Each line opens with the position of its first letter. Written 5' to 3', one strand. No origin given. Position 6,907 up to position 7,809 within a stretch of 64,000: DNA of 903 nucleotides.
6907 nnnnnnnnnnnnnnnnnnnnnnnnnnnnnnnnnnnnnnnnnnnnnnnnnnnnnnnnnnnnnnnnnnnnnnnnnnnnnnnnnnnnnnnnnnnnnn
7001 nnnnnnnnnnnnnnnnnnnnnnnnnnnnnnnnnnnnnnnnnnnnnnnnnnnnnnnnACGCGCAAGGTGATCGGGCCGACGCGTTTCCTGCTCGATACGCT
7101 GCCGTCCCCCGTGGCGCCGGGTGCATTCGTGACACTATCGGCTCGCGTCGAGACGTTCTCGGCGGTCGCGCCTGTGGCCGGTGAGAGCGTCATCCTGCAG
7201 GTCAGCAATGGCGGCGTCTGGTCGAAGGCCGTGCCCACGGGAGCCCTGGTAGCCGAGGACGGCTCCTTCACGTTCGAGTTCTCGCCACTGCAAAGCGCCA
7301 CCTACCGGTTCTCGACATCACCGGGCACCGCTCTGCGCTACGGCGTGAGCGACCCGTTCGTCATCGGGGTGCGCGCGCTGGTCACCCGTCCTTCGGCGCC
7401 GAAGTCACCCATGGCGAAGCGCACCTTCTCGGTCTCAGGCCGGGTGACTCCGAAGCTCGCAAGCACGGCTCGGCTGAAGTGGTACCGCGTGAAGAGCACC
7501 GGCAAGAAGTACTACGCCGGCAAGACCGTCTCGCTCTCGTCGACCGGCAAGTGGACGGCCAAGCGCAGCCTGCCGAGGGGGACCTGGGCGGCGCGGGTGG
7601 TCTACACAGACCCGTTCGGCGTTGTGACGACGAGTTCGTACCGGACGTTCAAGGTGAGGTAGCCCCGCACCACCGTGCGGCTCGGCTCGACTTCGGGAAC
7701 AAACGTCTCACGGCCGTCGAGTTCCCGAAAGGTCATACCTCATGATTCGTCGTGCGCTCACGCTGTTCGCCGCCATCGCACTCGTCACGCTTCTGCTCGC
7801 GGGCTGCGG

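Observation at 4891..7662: Two different zinc-protease heads grafted on the same ~540-aa Ig-repeat stalk (domain shuffling)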

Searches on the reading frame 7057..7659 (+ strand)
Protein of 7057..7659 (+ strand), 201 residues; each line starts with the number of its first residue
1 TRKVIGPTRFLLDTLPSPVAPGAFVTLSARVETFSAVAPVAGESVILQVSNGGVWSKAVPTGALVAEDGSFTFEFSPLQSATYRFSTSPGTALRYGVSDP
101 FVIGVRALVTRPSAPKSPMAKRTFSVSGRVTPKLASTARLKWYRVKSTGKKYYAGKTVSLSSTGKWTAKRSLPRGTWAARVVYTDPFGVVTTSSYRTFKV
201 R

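Call 28: search_protein_representatives(alignment_id=A2)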
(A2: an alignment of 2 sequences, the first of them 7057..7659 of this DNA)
Query: 2 sequences, 201 profile positions. Proteins with E-value up to 0.001 (for the whole library): 211; up to 1e-10: 18; up to 1e-30: 4. The best 150 are listed.
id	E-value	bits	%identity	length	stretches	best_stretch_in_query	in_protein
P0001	3.9e-111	385.6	-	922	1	1-201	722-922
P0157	7.3e-63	228.0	-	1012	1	2-201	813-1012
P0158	2.7e-62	226.2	-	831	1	2-201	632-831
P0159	2.4e-60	219.8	-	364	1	1-165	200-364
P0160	1.1e-30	123.1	-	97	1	105-201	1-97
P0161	1.5e-30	122.6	-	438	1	1-201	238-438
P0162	2.3e-28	115.4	-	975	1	1-201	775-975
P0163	2.0e-27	112.4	-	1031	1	5-200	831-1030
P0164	1.8e-26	109.3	-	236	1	4-200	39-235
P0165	7.8e-22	94.1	-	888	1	19-200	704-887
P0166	7.5e-20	87.6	-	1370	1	3-201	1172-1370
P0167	1.0e-16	77.4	-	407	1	4-201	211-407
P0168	1.7e-16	76.7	-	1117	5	8-200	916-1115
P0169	1.2e-15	73.9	-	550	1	17-201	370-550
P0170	1.1e-11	61.0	-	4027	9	158-194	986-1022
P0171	1.7e-11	60.4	-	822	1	5-201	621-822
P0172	7.7e-11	58.2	-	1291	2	10-201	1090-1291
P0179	1.2e-09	54.3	-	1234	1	22-201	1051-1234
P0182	2.4e-09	53.3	-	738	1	5-201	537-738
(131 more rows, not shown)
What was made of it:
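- On C-terminal two-Ig module with polycationic last domain (family delimited here, not a curated family): There are 211 representatives at E<=0.001 (call 28).
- Tried and rejected: The exhaustive representative search (call 28) did the job instead.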

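Call 31: find_homologous_proteins(query=A2, max_evalue=0.001)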
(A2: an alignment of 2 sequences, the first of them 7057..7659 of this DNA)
Query A2 (2 sequences): 3134 candidates shared short words with the query, none scored E <= 0.001.
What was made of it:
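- Tried and rejected: Searching with the alignment of the last 201 aa returned nothing, not even A itself (call 31).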

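Call 35: search_protein_families(library=pfam, proteins=[P0157, P0158, P0162, P0163, P0168, P0171, P0172, P0179, P0182], max_evalue=0.001)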
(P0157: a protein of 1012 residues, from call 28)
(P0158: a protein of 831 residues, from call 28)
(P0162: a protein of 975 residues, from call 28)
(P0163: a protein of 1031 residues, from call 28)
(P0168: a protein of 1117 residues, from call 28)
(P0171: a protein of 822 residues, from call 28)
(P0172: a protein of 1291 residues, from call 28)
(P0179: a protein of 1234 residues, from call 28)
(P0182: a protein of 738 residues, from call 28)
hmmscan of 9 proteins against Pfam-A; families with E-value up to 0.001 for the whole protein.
P0157 (1012 aa): 0 families

P0158 (831 aa): 1 family
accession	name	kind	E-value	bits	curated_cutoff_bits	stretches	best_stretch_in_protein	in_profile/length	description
PF19077.6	Big_13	-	1.2e-05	26.2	27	0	786-830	54-100/102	Bacterial Ig-like domain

P0162 (975 aa): 3 families
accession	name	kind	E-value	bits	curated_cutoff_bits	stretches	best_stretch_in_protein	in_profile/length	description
PF05547.17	Peptidase_M6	-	6.2e-26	91.8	22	1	176-367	68-279/294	Immune inhibitor A peptidase M6, catalytic domain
PF19077.6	Big_13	-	6.4e-06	27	27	0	583-612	71-100/102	Bacterial Ig-like domain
PF19209.5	CoV_S1_C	-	0.00027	21.4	27.1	0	567-614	4-50/58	Coronavirus spike glycoprotein S1, C-terminal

P0163 (1031 aa): 3 families
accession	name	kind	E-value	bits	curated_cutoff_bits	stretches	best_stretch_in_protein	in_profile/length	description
PF05547.17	Peptidase_M6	-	3e-27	96.1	22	1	119-325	46-281/294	Immune inhibitor A peptidase M6, catalytic domain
PF17829.7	GH115_C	-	1.3e-05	25.6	24.1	0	786-816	119-149/172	Glycosyl hydrolase family 115 C-terminal domain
PF16403.11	Bact_surface_Ig-like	-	0.0002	21.8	27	0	762-822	7-64/71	Bacterial surface protein, Ig-like domain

P0168 (1117 aa): 3 families
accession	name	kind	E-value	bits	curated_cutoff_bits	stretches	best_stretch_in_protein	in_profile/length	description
PF24695.1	PITM1-3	-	1.4e-08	35.3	27.7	0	619-679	10-69/98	PITM 1-3, beta-sandwich domain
PF00041.27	fn3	-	1.5e-08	35.2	25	1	307-400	2-82/84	Fibronectin type III domain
PF16640.11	Big_3_5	-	8.5e-06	26.7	35.5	0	615-709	4-87/88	Bacterial Ig-like domain (group 3)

P0171 (822 aa): 2 families
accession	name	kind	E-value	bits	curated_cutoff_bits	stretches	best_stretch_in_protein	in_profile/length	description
PF13620.12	CarboxypepD_reg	-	1.2e-21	77.2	32.3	2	354-449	1-81/82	Carboxypeptidase regulatory-like domain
PF17210.9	SdrD_B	-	2.6e-09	37.7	29.7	0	156-216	18-71/112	SdrD B-like domain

P0172 (1291 aa): 9 families
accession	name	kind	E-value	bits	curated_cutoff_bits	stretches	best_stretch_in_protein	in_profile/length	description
PF13620.12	CarboxypepD_reg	-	6.8e-62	206.2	32.3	6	772-861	1-75/82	Carboxypeptidase regulatory-like domain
PF17210.9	SdrD_B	-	1.8e-35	121.9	29.7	2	677-750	20-87/112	SdrD B-like domain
PF13715.12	CarbopepD_reg_2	-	8.4e-24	83.9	32.2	0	773-827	1-50/88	CarboxypepD_reg-like domain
PF17802.7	SpaA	-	8.8e-16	58.3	23.1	0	678-725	12-56/91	Prealbumin-like fold domain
PF20598.4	DUF6795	-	2.8e-07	31.2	27.4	0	773-813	1-41/103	Domain of unknown function (DUF6795)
PF00775.27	Dioxygenase_C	-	3.1e-07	30.5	27.3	0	670-725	32-98/182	Dioxygenase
PF02369.22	Big_1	-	2.8e-06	27.8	34.9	0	770-814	18-63/93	Bacterial Ig-like domain (group 1)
PF08400.16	phage_tail_N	-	3.4e-06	27.5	26.6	0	669-727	4-62/134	Prophage tail fibre N-terminal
PF01060.29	TTR-52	-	3.6e-06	27.9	24.9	0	482-515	13-45/79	Transthyretin-like family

P0179 (1234 aa): 4 families
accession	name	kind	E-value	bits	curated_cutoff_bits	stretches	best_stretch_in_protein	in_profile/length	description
PF00082.27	Peptidase_S8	-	2e-13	50.8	21.8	2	962-1005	233-276/288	Subtilase family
PF13620.12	CarboxypepD_reg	-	9.2e-07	29.6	32.3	0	1056-1105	2-48/82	Carboxypeptidase regulatory-like domain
PF20598.4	DUF6795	-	0.00034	21.3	27.4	0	129-168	6-42/103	Domain of unknown function (DUF6795)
PF10670.15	DUF4198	-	0.00045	20.9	34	0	123-177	148-202/209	Domain of unknown function (DUF4198)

P0182 (738 aa): 4 families
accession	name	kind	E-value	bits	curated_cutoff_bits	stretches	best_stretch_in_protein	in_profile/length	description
PF16158.11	N_BRCA1_IG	-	1.2e-13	52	28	2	427-520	6-93/108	Ig-like domain from next to BRCA1 gene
PF00877.26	NLPC_P60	-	6e-07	29.8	23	1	72-148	16-87/105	NlpC/P60 family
PF17957.7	Big_7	-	3.7e-05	24.7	24.1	1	178-250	1-63/70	Bacterial Ig domain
PF05257.22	CHAP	-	0.00076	20.4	26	1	69-134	6-67/81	CHAP domain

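Call 42: predict_structure(alignment_id=A3)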
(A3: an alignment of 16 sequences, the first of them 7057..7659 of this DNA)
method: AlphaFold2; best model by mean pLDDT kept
length: 201 residues; sequences in the alignment: 16
mean_pLDDT: 93.3   pTM: 0.83
mean pLDDT of the five models: 93.3, 92.7, 92.2, 92.3, 92.0
residues with pLDDT >= 90: 168; 70-90: 27; 50-70: 6; < 50: 0
segments of 3 or more residues with pLDDT < 50: none
pLDDT, mean of each block of 10 residues (from residue 1): 75 90 95 78 96 93 94 96 95 92 96 95 97 96 94 97 97 97 97 97 93
secondary structure, 60 per line:
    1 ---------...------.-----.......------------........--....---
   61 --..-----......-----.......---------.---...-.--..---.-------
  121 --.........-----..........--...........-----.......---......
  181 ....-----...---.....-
elements in order: E10-12 E25-31 E44-51 E54-57 E70-75 E81-87 E101-103 E123-131 E137-146 E149-159 E165-171 E175-184 E190-192 E196-200
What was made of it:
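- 7075..7380 (+): A: Ig-like domain C1 (aa 729-830, net charge -1). AlphaFold model of aa 723-923: pLDDT 93.3, two all-beta sandwiches (call 42).
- On Periscope proteins: Only the last two domains were modelled (call 42).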

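Call 44: fold_search(model_id=the predicted structure, library=pdb)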
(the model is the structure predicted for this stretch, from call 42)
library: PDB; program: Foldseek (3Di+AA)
matches with E <= 10: 1997; with E <= 0.001: 975
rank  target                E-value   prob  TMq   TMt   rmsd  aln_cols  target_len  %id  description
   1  6pcu_B                6.8e-09  1.00  0.38  0.33  16.6       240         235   13  VP8* of a G2P[4] human rotavirus in complex with scFv antibody 9 (released 2019-09-04)
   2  6pcu_E                6.8e-09  1.00  0.35  0.31  16.6       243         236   14  VP8* of a G2P[4] human rotavirus in complex with scFv antibody 9 (released 2019-09-04)
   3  6cvk_A                1.7e-08  1.00  0.35  0.30  16.6       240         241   13  Hepatitis B e-antigen in complex with scFv e13 (released 2018-08-29)
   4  7pa6_KKK              2.8e-08  1.00  0.36  0.31  16.5       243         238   15  JC polyomavirus VP1 in complex with scFv 27C11 (released 2023-02-08)
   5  6cwd_A                2.9e-08  1.00  0.32  0.28  16.1       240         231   14  Hepatitis B core-antigen in complex with scFv e13 (released 2018-08-29)
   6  9nwu_C                5.8e-08  1.00  0.38  0.34  14.5       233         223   12  Crystal structure of a high affinity VL-VH tetrabody for the erythropoietin receptor (released 2025-10-01)
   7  8juh_C                7.2e-08  1.00  0.37  0.33  16.4       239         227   13  Crystal structure of ScFv against the receptor binding domine of SARS-CoV-2 S-spike protein (released 2023-08-23)
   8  7pa7_qqq              8.4e-08  1.00  0.34  0.30  16.4       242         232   10  BK polyomavirus VP1 in complex with scFv 29B1 (released 2023-02-08)
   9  2a9n_B                8.4e-08  1.00  0.32  0.28  17.0       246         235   13  A Mutation Designed to Alter Crystal Packing Permits Structural Analysis of a Tight-binding Fluorescein-scFv complex (released 2005-10-25)
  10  8y0y_E                1.2e-07  1.00  0.36  0.33  15.9       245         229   13  Cryo-EM structure of the 123-316 scDb/PT-RBD complex (released 2024-07-17)
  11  6cvk_B                1.2e-07  1.00  0.32  0.29  16.4       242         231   15  Hepatitis B e-antigen in complex with scFv e13 (released 2018-08-29)
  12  7yix_C                1.3e-07  1.00  0.32  0.29  16.4       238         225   14  The Cryo-EM Structure of Human Tissue Nonspecific Alkaline Phosphatase and Single-Chain Fragment Variable (ScFv) Compl (released 2023-08-16)
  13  5dhx_B                1.3e-07  1.00  0.34  0.30  16.4       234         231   15  HIV-1 Rev NTD dimers with variable crossing angles (released 2016-06-22)
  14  5dhx_L                1.3e-07  1.00  0.33  0.30  16.5       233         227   14  HIV-1 Rev NTD dimers with variable crossing angles (released 2016-06-22)
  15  2znx_A                1.4e-07  1.00  0.32  0.30  16.1       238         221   13  5-Fluorotryptophan Incorporated ScFv10 Complexed to Hen Egg Lysozyme (released 2009-01-27)
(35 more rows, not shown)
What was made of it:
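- The AlphaFold model of the last 201 aa has pLDDT 93.3 and is two beta-sandwiches (call 42) with Ig-type Foldseek matches (call 44).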

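Call 55: search_protein_families(library=ncbifam, proteins=[P0157, P0158, P0163, P0166], max_evalue=0.001)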
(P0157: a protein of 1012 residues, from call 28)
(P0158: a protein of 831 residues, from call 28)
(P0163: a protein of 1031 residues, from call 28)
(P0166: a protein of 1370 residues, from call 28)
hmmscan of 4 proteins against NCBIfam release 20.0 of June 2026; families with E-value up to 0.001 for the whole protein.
P0157 (1012 aa): 3 families
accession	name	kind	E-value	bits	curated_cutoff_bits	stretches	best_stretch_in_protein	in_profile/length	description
NF047446.1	barrel_OmpL47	domain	2.1e-51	172.3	40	4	493-559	4-68/68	OmpL47-type beta-barrel domain-containing protein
TIGR03296.1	M6dom_TIGR03296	domain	1.8e-36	126.5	110.8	1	102-376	2-286/286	M6 family metalloprotease domain-containing protein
NF047441.1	Lepto_OmpL47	equivalog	1e-24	87.8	250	2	494-567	75-146/336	multi-beta-barrel domain surface protein OmpL47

P0158 (831 aa): 2 families
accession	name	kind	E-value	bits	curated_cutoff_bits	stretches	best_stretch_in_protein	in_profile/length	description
TIGR03296.1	M6dom_TIGR03296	domain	4.2e-37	128.6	110.8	1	103-373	2-286/286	M6 family metalloprotease domain-containing protein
NF047446.1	barrel_OmpL47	domain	8.4e-23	80.6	40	2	481-546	1-68/68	OmpL47-type beta-barrel domain-containing protein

P0163 (1031 aa): 4 families
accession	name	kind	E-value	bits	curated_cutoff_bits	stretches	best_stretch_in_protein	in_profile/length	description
TIGR03296.1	M6dom_TIGR03296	domain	2.5e-65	221.2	110.8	1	105-395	1-286/286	M6 family metalloprotease domain-containing protein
NF047446.1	barrel_OmpL47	domain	2.2e-47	159.4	40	4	758-830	1-68/68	OmpL47-type beta-barrel domain-containing protein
NF047441.1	Lepto_OmpL47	equivalog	6.8e-17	62.1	250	2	537-667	104-236/336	multi-beta-barrel domain surface protein OmpL47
NF052323.1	T9SSA_dep_M6i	equivalog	6.2e-13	47.6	600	1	274-385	254-362/1043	T9SS-dependent M6-like inactivated metalloprotease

P0166 (1370 aa): 4 families
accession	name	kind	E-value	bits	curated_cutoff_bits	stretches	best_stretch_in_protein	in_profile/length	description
NF047446.1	barrel_OmpL47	domain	5.6e-87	286.2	40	6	532-594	7-68/68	OmpL47-type beta-barrel domain-containing protein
TIGR03296.1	M6dom_TIGR03296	domain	9.9e-62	209.4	110.8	1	118-412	1-286/286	M6 family metalloprotease domain-containing protein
NF047441.1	Lepto_OmpL47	equivalog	2.2e-39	136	250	2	532-765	77-333/336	multi-beta-barrel domain surface protein OmpL47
NF052323.1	T9SSA_dep_M6i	equivalog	1.4e-09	36.5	600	1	289-397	254-357/1043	T9SS-dependent M6-like inactivated metalloprotease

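Call 69: search_protein_families(library=pfam, alignment_id=A5, max_evalue=0.00001)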
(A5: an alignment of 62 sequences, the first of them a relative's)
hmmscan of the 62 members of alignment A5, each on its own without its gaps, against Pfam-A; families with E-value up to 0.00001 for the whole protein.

A. member 1, P0157 (1012 aa): 0 families

B. families by the number of members that match (of 62 scanned): 49 families (the first 25 are shown)
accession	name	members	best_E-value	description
PF13620.12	CarboxypepD_reg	10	6.8e-62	Carboxypeptidase regulatory-like domain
PF00082.27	Peptidase_S8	7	1.7e-64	Subtilase family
PF17210.9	SdrD_B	5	1.8e-35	SdrD B-like domain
PF19077.6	Big_13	5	4.8e-09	Bacterial Ig-like domain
PF17963.7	Big_9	4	4.3e-31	Bacterial Ig domain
PF04151.21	PPC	4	3.7e-17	Bacterial pre-peptidase C-terminal domain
PF13517.12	FG-GAP_3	3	7.6e-38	FG-GAP-like repeat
PF05547.17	Peptidase_M6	3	3e-27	Immune inhibitor A peptidase M6, catalytic domain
PF17892.7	Cadherin_5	3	1.3e-26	Cadherin-like domain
PF13715.12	CarbopepD_reg_2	3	8.4e-24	CarboxypepD_reg-like domain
PF01839.29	FG-GAP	3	7.3e-22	FG-GAP repeat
PF14312.12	FG-GAP_2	2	3.4e-97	FG-GAP repeat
PF15902.12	Sortilin-Vps10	2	2.2e-24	Sortilin, neurotensin receptor 3,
PF17802.7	SpaA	2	8.8e-16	Prealbumin-like fold domain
PF17803.7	Cadherin_4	2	6e-14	Bacterial cadherin-like domain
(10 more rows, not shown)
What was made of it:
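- The same C-terminal module is found on very diverse extracellular proteins (call 69). The carriers are diverse: S8, M6, NlpC/P60, FG-GAP and BNR proteins (calls 35, 69).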
